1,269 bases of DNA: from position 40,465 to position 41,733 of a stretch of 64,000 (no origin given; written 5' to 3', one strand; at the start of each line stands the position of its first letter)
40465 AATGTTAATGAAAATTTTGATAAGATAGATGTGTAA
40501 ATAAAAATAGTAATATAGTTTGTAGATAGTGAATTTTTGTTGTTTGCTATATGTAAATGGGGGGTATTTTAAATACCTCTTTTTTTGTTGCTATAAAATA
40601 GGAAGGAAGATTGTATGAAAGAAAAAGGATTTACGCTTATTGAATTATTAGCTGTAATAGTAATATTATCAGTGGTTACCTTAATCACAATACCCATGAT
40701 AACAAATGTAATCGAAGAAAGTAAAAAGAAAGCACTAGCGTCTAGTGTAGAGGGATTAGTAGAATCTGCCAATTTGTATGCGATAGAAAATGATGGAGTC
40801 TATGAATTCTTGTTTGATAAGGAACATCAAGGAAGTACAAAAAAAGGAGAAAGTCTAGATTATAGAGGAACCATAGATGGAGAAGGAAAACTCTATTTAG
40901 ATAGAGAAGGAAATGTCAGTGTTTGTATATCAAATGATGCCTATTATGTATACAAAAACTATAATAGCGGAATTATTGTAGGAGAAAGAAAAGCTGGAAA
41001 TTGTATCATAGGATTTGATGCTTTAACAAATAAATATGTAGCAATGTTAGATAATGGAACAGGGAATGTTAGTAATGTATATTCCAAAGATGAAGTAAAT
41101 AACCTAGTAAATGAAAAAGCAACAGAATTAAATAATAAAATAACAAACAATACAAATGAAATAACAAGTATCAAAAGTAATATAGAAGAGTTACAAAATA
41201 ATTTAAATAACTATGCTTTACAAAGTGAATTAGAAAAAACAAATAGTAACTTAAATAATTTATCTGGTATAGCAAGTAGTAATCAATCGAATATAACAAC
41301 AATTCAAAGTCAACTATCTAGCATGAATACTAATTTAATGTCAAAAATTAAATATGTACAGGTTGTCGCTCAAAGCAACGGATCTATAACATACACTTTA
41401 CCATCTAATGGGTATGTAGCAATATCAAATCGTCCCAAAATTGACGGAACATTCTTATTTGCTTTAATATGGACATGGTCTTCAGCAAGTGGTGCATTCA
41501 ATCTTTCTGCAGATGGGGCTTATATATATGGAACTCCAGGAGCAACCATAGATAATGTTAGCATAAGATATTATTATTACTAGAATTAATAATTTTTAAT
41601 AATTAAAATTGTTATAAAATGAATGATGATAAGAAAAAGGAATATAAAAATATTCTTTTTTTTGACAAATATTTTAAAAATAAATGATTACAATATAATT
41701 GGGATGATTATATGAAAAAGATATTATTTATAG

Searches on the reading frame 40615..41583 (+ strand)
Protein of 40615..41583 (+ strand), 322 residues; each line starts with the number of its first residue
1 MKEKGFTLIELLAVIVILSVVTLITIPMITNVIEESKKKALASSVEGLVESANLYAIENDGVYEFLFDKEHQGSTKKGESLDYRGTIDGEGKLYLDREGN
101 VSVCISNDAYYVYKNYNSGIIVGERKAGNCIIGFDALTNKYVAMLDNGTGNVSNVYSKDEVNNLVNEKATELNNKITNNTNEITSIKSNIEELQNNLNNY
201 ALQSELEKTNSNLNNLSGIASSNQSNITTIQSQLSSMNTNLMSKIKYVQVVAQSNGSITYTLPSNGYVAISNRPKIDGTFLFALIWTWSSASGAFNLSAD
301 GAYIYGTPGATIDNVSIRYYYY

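Call 6: search_protein_families(library=pfam, proteins=[window:40615-41583:+], max_evalue=1)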
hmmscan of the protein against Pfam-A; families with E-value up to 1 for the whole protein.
window:40615-41583:+ (322 aa): 20 families
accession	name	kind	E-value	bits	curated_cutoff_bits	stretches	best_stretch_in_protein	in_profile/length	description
PF07963.17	N_methyl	-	4.4e-07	29.6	21.2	1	2-25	3-26/27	Prokaryotic N-terminal methylation motif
PF01442.23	Apolipoprotein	-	0.0022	18.1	90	1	159-245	58-130/190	Apolipoprotein A1/A4/E domain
PF16331.10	TolA_bind_tri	-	0.0084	16.6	30.1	1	166-199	17-50/76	TolA binding protein trimerisation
PF00038.26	Filament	-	0.012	15.7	40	1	157-243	186-274/313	Intermediate filament protein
PF10234.14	Cluap1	-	0.012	15.5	25.8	1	150-251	155-254/268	Clusterin-associated protein-1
PF14362.11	DUF4407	-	0.032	14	31.3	1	159-248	126-214/297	Domain of unknown function (DUF4407)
PF05701.16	WEMBL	-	0.036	13.2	35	1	158-240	263-364/562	Weak chloroplast movement under blue light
PF10473.14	CENP-F_leu_zip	-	0.042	14.3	34.5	1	157-218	50-111/140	Leucine-rich repeats of kinetochore protein Cenp-F/LEK1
PF10241.14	KxDL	-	0.066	14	27.2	0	160-198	34-72/86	Uncharacterized conserved protein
PF08581.15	Tup_N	-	0.089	13.6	28.7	1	160-199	19-57/77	Tup N-terminal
PF09266.15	VirDNA-topo-I_N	-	0.12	13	25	1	90-116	5-31/58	Viral DNA topoisomerase I, N-terminal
PF02601.20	Exonuc_VII_L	-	0.16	11.8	35.9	1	168-240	170-265/315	Exonuclease VII, large subunit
PF01920.25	Prefoldin_2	-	0.24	11.8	27.6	1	157-200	59-102/106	Prefoldin subunit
PF07889.17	DUF1664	-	0.25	11.8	34.6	0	158-199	78-119/124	Protein of unknown function (DUF1664)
PF13863.11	DUF4200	-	0.34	11.7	29.7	1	167-201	73-107/119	Domain of unknown function (DUF4200)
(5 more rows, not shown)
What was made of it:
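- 40615..41064 (+): Copy 3 class III signal peptide plus pilin module (alpha1 helix residues 8-58, beta sheet 63-145, invariant Cys104 and Cys130). PF07963 (call 6).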

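Call 7: search_protein_families(library=ncbifam, proteins=[window:40615-41583:+], max_evalue=1)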
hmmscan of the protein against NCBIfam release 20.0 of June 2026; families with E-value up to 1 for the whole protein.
window:40615-41583:+ (322 aa): 25 families
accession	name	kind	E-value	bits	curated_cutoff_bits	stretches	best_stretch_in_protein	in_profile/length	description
NF040999.1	pilin_ComGC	equivalog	1.5e-09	37.9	75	1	3-60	1-58/84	competence type IV pilus major pilin ComGC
TIGR01710.1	typeII_sec_gspG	equivalog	7e-08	32.6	88.85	1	4-59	1-56/134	type II secretion system major pseudopilin GspG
NF040982.1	ComGD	equivalog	8.6e-08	32.7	70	1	3-101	1-109/139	competence type IV pilus minor pilin ComGD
TIGR02596.1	TIGR02596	subfamily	7.9e-07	29.3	70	1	6-72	1-67/196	Verru_Chthon cassette protein D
TIGR02532.1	IV_pilin_GFxxxE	domain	1.1e-06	28.2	16.3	1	4-26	2-24/24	prepilin-type N-terminal cleavage/methylation domain-containing protein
NF041013.1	T4P_ComGE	equivalog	2.2e-05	24.5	49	1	4-40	4-40/83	competence type IV pilus minor pilin ComGE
NF007862.0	PRK10574.1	equivalog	3.5e-05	24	138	1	2-43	3-44/145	prepilin peptidase-dependent pilin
NF045487.1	ASRP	equivalog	0.00011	20.9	300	1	168-241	205-278/593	archaea-specific SMC-related protein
NF041775.1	typeIV_PilA_Myxo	equivalog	0.0004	20.4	400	1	2-84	9-89/214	type IV pilin protein PilA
TIGR02169.1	SMC_prok_A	equivalog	0.0011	16.8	729.4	1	166-244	413-489/1165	chromosome segregation protein SMC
NF041002.1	pilin_ComGF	equivalog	0.0017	18.6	80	1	3-39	1-37/139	competence type IV pilus minor pilin ComGF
NF002572.0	PRK02224.1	equivalog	0.0022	16.3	1087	1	150-244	346-438/888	DNA double-strand break repair ATPase Rad50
TIGR01708.2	typeII_sec_gspH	equivalog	0.0029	17.6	80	1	3-22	1-20/169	type II secretion system minor pseudopilin GspH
NF004430.0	PRK05771.2-4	equivalog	0.0067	15.1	670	1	148-271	75-206/646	V-type ATP synthase subunit I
NF003034.1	PRK03918.1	equivalog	0.0076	14.3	700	1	165-245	191-272/878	DNA double-strand break repair ATPase Rad50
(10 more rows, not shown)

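Call 8: find_homologous_proteins(query=window:40615-41583:+)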
Query window:40615-41583:+ (322 aa): 1172 proteins with E <= 0.001 among 4247 candidates; the best 120 are listed.
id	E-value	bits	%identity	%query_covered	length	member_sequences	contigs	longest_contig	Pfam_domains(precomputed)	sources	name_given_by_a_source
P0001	2.3e-184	630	92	100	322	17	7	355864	PF07963.18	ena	-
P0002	6.2e-141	487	94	78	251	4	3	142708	PF07963.18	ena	-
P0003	2.6e-128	446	78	84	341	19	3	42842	PF07963.18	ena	-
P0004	8.1e-127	441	96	65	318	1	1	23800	PF07963.18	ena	-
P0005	6.4e-126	438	89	74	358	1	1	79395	PF07963.18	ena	-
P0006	3.0e-125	436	76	88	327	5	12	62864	PF07963.18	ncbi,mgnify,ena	mgnify:CR=1 FL=1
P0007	9.6e-125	434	89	73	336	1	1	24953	PF07963.18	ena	-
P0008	1.7e-124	433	94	65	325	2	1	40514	PF07963.18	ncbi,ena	-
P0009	4.5e-124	432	87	73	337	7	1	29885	PF07963.18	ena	-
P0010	4.7e-124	432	93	69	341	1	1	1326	PF07963.18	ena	-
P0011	1.0e-123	431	88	72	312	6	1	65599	PF07963.18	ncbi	-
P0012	1.1e-123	431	86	74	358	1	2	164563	PF07963.18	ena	-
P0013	1.1e-123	431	94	64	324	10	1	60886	PF07963.18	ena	-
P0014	2.4e-123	429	89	71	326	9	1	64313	PF07963.18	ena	-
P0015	3.8e-123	429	71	97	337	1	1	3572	PF07963.18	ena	-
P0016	4.6e-123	428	89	72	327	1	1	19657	PF07963.18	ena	-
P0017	4.8e-123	428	90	69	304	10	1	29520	PF07963.18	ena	-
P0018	5.3e-123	428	88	73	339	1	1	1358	PF07963.18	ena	-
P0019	5.6e-123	428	75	88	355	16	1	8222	PF07963.18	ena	-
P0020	6.7e-123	428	87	73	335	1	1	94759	PF07963.18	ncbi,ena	-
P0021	7.4e-123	428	88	72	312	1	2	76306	PF07963.18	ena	-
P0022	7.6e-123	428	87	73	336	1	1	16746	PF07963.18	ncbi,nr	ncbi:MAG: type II secretion system GspH family protein [Tenericutes bacterium]|nr:type II secretion 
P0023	1.1e-122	427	87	73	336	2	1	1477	PF07963.18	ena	-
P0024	1.2e-122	427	76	85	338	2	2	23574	PF07963.18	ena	-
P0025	1.6e-122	427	70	96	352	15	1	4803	PF07963.18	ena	-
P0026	2.0e-122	426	75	87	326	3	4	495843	PF07963.18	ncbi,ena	-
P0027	2.6e-122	426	68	94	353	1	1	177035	PF07963.18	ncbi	-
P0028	3.0e-122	426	85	74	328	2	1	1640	PF07963.18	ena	-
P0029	4.2e-122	425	71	97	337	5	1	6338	PF07963.18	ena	-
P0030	4.4e-122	425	87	73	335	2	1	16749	PF07963.18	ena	-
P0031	4.9e-122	425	87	73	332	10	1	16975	PF07963.18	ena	-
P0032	5.2e-122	425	87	73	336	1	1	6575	PF07963.18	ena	-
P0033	5.5e-122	425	87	73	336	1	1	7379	PF07963.18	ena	-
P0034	6.0e-122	425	84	77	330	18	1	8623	PF07963.18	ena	-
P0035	6.2e-122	425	86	73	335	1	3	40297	PF07963.18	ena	-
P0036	6.8e-122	425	76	85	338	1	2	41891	PF07963.18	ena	-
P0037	6.8e-122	425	78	84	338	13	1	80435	PF07963.18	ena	-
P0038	7.7e-122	424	86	73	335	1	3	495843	PF07963.18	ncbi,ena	-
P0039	8.7e-122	424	92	69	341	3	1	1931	PF07963.18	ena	-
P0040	1.2e-121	424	85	73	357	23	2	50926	PF07963.18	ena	-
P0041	1.3e-121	424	84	76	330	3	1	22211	PF07963.18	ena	-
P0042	1.5e-121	424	73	94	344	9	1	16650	PF07963.18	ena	-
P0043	1.5e-121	424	86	73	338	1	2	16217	PF07963.18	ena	-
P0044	1.8e-121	423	86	73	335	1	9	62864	PF07963.18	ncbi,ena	-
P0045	2.2e-121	423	90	69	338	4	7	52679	PF07963.18,PF08657.16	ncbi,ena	-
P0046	2.3e-121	423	81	78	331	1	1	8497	PF07963.18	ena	-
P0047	2.7e-121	423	71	93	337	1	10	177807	PF07963.18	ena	-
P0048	3.2e-121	422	85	74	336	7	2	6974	PF07963.18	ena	-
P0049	3.5e-121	422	93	67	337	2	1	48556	PF07963.18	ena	-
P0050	6.0e-121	422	81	78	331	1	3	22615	PF07963.18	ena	-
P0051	7.4e-121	421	87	72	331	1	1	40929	PF07963.18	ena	-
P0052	8.5e-121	421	79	81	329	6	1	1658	PF07963.18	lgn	-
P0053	1.7e-120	420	83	75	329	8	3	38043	PF07963.18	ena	-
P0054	2.2e-120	420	86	74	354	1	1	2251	PF07963.18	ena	-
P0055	2.2e-120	420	84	74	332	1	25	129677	PF07963.18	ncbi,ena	-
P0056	2.5e-120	420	85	73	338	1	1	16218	PF07963.18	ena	-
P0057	3.8e-120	419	84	74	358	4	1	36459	PF07963.18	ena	-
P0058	4.6e-120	419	85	73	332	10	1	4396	PF07963.18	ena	-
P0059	4.6e-120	419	76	86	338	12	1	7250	PF07963.18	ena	-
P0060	8.0e-120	418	82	76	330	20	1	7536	PF07963.18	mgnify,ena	mgnify:FL=1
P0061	9.7e-120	418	72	93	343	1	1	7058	PF07963.18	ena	-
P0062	1.2e-119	417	80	81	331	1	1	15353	PF07963.18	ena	-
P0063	1.4e-119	417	71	93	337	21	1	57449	PF07963.18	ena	-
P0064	1.9e-119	417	88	68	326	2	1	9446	PF07963.18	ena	-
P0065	2.6e-119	416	85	75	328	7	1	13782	PF07963.18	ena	-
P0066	3.4e-119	416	78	84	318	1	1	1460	PF07963.18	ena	-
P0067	8.1e-119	415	85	72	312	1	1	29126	PF07963.18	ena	-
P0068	9.1e-119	414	72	89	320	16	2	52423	PF07963.18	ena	-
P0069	9.3e-119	414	83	74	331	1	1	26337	PF07963.18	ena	-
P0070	1.2e-118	414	90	65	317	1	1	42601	PF07963.18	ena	-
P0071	1.3e-118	414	85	72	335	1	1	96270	PF07963.18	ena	-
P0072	1.4e-118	414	86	70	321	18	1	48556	PF07963.18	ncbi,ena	-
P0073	1.4e-118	414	71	94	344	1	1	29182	PF07963.18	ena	-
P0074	1.4e-118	414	68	97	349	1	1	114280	PF07963.18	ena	-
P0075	1.6e-118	414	80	80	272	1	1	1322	PF07963.18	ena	-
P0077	2.6e-118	413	84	72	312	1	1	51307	PF07963.18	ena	-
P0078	3.3e-118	413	77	82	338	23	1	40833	PF07963.18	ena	-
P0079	5.1e-118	412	85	73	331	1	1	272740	PF07963.18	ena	-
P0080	8.3e-118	411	69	97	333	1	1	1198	PF07963.18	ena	-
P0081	8.5e-118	411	83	74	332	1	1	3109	PF07963.18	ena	-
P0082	8.8e-118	411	84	70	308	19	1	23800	PF07963.18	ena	-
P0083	1.2e-117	411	84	74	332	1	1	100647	PF07963.18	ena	-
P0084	1.5e-117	410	85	74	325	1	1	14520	PF07963.18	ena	-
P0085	1.9e-117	410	86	73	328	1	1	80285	PF07963.18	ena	-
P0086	2.3e-117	410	80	78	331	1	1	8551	PF07963.18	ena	-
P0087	5.4e-117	409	89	65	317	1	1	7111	PF07963.18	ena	-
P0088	8.0e-117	408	89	65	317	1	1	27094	PF07963.18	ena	-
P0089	8.8e-117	408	84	74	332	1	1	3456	PF07963.18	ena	-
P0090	1.0e-116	408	82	74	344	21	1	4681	PF07963.18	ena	-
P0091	1.1e-116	408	89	69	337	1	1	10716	PF07963.18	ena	-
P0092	1.1e-116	408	89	64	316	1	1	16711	PF07963.18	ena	-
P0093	1.1e-116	408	88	70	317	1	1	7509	PF07963.18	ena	-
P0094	1.7e-116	407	84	73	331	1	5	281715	PF07963.18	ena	-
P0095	2.4e-116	406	84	74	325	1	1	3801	PF07963.18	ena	-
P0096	2.6e-116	406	75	84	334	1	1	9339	PF07963.18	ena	-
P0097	2.6e-116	406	72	89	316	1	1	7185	PF07963.18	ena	-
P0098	2.7e-116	406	83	74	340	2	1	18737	PF07963.18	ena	-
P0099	2.7e-116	406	89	65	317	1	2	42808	PF07963.18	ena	-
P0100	3.5e-116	406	89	64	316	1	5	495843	PF07963.18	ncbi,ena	-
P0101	3.9e-116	406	72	83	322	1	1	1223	PF07963.18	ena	-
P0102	4.4e-116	406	68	97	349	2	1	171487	PF07963.18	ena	-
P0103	5.8e-116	405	74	85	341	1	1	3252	PF07963.18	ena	-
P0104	6.3e-116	405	77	81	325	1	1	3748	PF07963.18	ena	-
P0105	8.6e-116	405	84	73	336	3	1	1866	PF07963.18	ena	-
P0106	8.9e-116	405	66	100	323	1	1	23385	PF07963.18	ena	-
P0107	9.2e-116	405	83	74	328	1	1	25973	PF07963.18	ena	-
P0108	9.6e-116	404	83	73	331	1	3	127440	PF07963.18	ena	-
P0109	1.1e-115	404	83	73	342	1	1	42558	PF07963.18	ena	-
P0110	1.2e-115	404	83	73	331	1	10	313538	PF07963.18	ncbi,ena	-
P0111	1.8e-115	404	69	97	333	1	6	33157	PF07963.18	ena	-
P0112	1.9e-115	404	89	65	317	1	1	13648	PF07963.18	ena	-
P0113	2.3e-115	403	83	73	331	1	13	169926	PF07963.18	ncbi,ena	-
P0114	3.5e-115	403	83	74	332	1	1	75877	PF07963.18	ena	-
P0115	4.6e-115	402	82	75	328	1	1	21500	PF07963.18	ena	-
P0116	5.7e-115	402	65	100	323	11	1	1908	PF07963.18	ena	-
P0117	6.3e-115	402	87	70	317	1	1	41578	PF07963.18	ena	-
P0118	6.4e-115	402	88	68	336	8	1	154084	PF07963.18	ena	-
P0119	7.3e-115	402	86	70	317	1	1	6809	PF07963.18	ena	-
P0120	7.4e-115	402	87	64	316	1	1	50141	PF07963.18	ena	-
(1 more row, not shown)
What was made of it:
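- Call 8 found 1,172 database hits.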

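Call 9: find_encoding_contigs(protein=window:40615-41583:+, flank=10000, max_places=4)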
Protein window:40615-41583:+ (322 aa): no gene with exactly this product is on record in the collection.

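Call 10: find_encoding_contigs(protein=P0026, flank=10000, max_places=4)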
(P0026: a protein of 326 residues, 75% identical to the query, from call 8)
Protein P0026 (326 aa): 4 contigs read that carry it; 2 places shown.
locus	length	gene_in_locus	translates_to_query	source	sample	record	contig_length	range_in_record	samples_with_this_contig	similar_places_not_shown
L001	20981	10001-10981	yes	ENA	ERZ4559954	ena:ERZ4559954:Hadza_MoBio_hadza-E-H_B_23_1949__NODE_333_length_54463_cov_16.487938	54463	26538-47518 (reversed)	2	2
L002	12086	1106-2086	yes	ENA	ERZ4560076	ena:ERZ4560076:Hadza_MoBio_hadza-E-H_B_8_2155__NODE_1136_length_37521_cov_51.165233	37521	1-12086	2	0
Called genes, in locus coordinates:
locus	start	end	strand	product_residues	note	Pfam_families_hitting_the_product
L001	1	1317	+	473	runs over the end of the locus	PF00587:tRNA-synt_2b, PF03129:HGTP_anticodon, PF09180:ProRS-C_1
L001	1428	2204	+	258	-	PF04542:Sigma70_r2, PF04539:Sigma70_r3 (weak), PF01381:HTH_3 (faint), PF04545:Sigma70_r4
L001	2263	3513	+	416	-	-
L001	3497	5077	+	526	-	PF00005:ABC_tran, PF02463:SMC_N (weak), PF13304:AAA_21 (faint), PF12848:ABC_tran_Xtn, PF00005:ABC_tran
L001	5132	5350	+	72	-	PF05239:PRC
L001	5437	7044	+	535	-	PF08769:Spo0A_C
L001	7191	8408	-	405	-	PF05496:RuvB_N, PF00004:AAA, PF16193:AAA_assoc_2, PF12002:MgsA_C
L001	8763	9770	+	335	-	PF07963:N_methyl (weak)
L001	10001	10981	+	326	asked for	PF07963:N_methyl (weak)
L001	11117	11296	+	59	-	PF00584:SecE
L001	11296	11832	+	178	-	PF02357:NusG, PF00467:KOW (weak)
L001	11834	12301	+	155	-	-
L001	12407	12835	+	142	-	PF03946:Ribosomal_L11_N, PF00298:Ribosomal_L11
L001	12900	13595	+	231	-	PF00687:Ribosomal_L1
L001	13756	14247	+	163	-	PF00466:Ribosomal_L10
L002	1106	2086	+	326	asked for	PF07963:N_methyl (weak)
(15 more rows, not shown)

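Call 22: find_related_loci(query=A2, collection=genome_contigs, flank=6000)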
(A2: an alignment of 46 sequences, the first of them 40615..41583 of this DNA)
Query A2 (322 aa) in genome_contigs; peptide patterns used: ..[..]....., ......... (x = any residue, [..] = any of these).
598 stretches matched a pattern (row limit reached: there are more); 153 encode a relative of the query (tblastn E <= 1e-3); the best 80 are kept; 80 distinct loci.
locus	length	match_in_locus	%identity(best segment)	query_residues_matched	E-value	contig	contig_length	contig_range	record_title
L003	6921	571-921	49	3-117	6e-22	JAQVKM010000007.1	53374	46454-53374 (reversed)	MAG: Bacilli bacterium isolate STE_87 NODE_1041_length_53374_cov_6.378031_Sandtown_E, whole genome shotgun sequence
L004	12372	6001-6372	37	1-118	7e-19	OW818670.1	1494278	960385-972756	metagenome genome assembly, chromosome: 1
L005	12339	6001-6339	36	1-116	2e-14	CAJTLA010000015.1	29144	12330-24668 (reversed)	MAG TPA_asm: uncultured Bacilli bacterium isolate MGBC102946 genome assembly, contig: MGBC102946.15, whole genome shotgu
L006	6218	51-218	59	1-56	2e-13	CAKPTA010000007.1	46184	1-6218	MAG: uncultured Bacilli bacterium isolate REFINED_METABAT215_SUBJECT_CONTIGS_1500_ASSEMBLY_K77_MERGED__Pilot_MoBio_Fiber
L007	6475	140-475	39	1-112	7e-13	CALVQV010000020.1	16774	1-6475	MAG: uncultured Bacilli bacterium isolate BRZ_KF__bin17 genome assembly, contig: BRZ_KF__NODE_5135_length_16774_cov_6.53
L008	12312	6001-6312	38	1-101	8e-13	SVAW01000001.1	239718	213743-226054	MAG: Bacillota bacterium isolate SIG212 NODE_596_length_239718_cov_11.209244, whole genome shotgun sequence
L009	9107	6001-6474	32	1-160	3e-12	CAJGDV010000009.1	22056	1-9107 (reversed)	MAG: uncultured Bacilli bacterium isolate MAG43 genome assembly, contig: k141_1388834_length_22056_cov_24.3632, whole ge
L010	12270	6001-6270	40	1-79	1e-11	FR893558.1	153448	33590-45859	Clostridium sp. CAG:433 genomic scaffold, scf34, whole genome shotgun sequence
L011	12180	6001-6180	50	2-61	1e-10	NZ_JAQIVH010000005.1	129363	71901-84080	Paenibacillus qinlingensis strain TEGT-2 466, whole genome shotgun sequence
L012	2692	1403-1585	39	1-61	6e-10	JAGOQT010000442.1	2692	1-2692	MAG: Phycisphaerae bacterium isolate Go_SlDig_bin_273 Go_SlDig_155943_length_2692_cov_3.272125, whole genome shotgun seq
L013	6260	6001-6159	53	3-55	9e-10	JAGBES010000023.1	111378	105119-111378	MAG: Bacilli bacterium isolate RGIG9051 Water_deer_Rectum-4__c1830, whole genome shotgun sequence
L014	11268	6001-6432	37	1-132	1e-9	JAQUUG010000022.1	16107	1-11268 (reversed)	MAG: Bacilli bacterium isolate STD2_138 NODE_13499_length_16107_cov_3.991489_Sandtown_D2, whole genome shotgun sequence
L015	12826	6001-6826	51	1-51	1e-9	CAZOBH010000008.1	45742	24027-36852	MAG TPA_asm: uncultured Clostridium sp. isolate binchicken_co353_168 genome assembly, contig: NODE_1134_length_45742_cov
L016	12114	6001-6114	71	3-40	1e-9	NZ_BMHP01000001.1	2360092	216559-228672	Paenibacillus nasutitermitis strain CGMCC 1.15178 sequence01, whole genome shotgun sequence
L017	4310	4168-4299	61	3-46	2e-9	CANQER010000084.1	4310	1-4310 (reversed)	MAG: uncultured Bacilli bacterium isolate Lapin-005__bin52 genome assembly, contig: Lapin-005__NODE_30327_length_4310_co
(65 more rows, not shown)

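Call 26: list_cluster_members(proteins=[P0022, P0006, P0008, P0011, P0026, P0110, P0113])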
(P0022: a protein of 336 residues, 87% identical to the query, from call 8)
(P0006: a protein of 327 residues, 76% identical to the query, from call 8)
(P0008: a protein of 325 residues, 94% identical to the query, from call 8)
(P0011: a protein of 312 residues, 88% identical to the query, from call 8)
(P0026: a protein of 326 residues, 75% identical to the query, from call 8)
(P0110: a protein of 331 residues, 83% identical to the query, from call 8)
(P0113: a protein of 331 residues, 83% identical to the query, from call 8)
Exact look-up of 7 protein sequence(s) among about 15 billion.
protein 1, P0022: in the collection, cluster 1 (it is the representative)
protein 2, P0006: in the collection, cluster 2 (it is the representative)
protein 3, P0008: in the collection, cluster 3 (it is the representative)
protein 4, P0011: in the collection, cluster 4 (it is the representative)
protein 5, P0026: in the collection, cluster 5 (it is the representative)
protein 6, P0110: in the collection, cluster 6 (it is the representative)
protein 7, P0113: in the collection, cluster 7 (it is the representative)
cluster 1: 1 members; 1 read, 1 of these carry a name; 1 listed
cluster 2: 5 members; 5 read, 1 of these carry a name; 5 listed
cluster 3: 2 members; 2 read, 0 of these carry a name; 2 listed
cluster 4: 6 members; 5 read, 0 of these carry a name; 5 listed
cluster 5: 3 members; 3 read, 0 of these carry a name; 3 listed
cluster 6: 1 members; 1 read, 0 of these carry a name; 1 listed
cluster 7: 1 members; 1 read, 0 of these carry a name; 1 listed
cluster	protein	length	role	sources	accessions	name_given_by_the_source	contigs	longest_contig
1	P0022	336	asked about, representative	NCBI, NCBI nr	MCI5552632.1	MAG: type II secretion system GspH family protein [Tenericutes bacterium] | type II secretion system GspH family protein [Mycoplasmatota bacterium]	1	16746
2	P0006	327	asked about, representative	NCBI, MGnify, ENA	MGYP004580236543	CR=1 FL=1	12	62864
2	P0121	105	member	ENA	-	-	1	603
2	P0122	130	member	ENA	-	-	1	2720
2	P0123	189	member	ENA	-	-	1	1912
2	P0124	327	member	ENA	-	-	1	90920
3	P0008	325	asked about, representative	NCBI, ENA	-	-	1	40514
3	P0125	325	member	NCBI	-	-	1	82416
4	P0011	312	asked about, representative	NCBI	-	-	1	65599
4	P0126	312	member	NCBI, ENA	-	-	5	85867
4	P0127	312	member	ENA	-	-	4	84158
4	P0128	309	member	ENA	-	-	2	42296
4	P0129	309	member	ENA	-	-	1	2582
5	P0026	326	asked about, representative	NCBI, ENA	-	-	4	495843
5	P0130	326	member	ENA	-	-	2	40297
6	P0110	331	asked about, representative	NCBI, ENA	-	-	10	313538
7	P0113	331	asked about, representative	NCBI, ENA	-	-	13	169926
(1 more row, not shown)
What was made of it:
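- One source names a member 'type II secretion system GspH family protein' (calls 8, 26).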

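Call 27: predict_structure(alignment_id=A2)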
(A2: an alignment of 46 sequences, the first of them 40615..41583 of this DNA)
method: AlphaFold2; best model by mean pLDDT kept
length: 322 residues; sequences in the alignment: 46
mean_pLDDT: 71.2   pTM: 0.39
mean pLDDT of the five models: 71.2, 65.2, 64.8, 54.6, 52.7
residues with pLDDT >= 90: 17; 70-90: 186; 50-70: 42; < 50: 77
segments of 3 or more residues with pLDDT < 50: 150-156, 247-257, 267-269, 271-314, 318-322
pLDDT, mean of each block of 10 residues (from residue 1): 65 87 79 81 84 81 82 72 77 85 86 83 73 74 69 52 75 88 90 87 87 89 92 79 51 47 49 46 42 39 47 47 40
secondary structure, 60 per line:
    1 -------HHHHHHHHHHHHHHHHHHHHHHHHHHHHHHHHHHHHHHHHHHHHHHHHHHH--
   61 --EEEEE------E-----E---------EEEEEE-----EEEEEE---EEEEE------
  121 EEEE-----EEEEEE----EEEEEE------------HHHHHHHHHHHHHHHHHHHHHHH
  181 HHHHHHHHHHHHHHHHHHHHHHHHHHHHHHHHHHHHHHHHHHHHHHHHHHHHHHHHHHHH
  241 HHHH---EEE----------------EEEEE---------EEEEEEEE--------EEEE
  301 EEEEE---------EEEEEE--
elements in order: H8-58 E63-67 E90-95 E101-106 E110-114 E121-124 E130-135 E140-145 H158-244 E248-250 E267-271 E281-288 E297-305 E315-320
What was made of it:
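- On Type IV pilin / class III signal peptide proteins (PF07963, TIGR02532): The AF2 secondary structure fits, with helix 8-58, six to seven strands over 63-145 and pLDDT 72-87 (call 27).
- AF2 gives a 51-residue alpha1 helix followed by a beta sheet (call 27).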

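Call 41: find_encoding_contigs(protein=P0055, flank=10000, max_places=10)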
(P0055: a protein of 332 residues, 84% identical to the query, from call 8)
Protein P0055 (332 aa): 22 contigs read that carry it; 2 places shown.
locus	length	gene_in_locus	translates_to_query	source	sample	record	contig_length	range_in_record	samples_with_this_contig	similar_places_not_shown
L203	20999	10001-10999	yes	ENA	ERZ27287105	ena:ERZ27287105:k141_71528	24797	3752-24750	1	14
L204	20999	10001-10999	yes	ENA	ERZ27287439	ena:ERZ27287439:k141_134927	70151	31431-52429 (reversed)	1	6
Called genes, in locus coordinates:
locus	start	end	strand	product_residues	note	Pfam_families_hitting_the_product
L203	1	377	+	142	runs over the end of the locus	-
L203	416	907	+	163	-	PF06541:ABC_trans_CmpB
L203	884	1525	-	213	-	PF02557:VanY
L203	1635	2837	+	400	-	PF00512:HisKA (weak), PF02518:HATPase_c, PF13589:HATPase_c_3 (weak)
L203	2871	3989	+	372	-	PF20706:GT4-conflict, PF00534:Glycos_transf_1, PF13692:Glyco_trans_1_4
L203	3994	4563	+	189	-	PF09335:VTT_dom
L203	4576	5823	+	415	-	-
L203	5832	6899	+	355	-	PF02646:RmuC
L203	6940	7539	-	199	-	PF00163:Ribosomal_S4, PF01479:S4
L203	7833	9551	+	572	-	PF06160:EzrA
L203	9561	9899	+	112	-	-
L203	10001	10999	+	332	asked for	PF07963:N_methyl (weak)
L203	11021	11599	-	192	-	PF00574:CLP_protease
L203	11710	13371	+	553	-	PF00485:PRK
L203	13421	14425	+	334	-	PF00044:Gp_dh_N, PF02800:Gp_dh_C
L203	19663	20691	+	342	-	PF07963:N_methyl (weak)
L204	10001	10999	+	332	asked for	PF07963:N_methyl (weak)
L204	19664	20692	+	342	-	PF07963:N_methyl (weak)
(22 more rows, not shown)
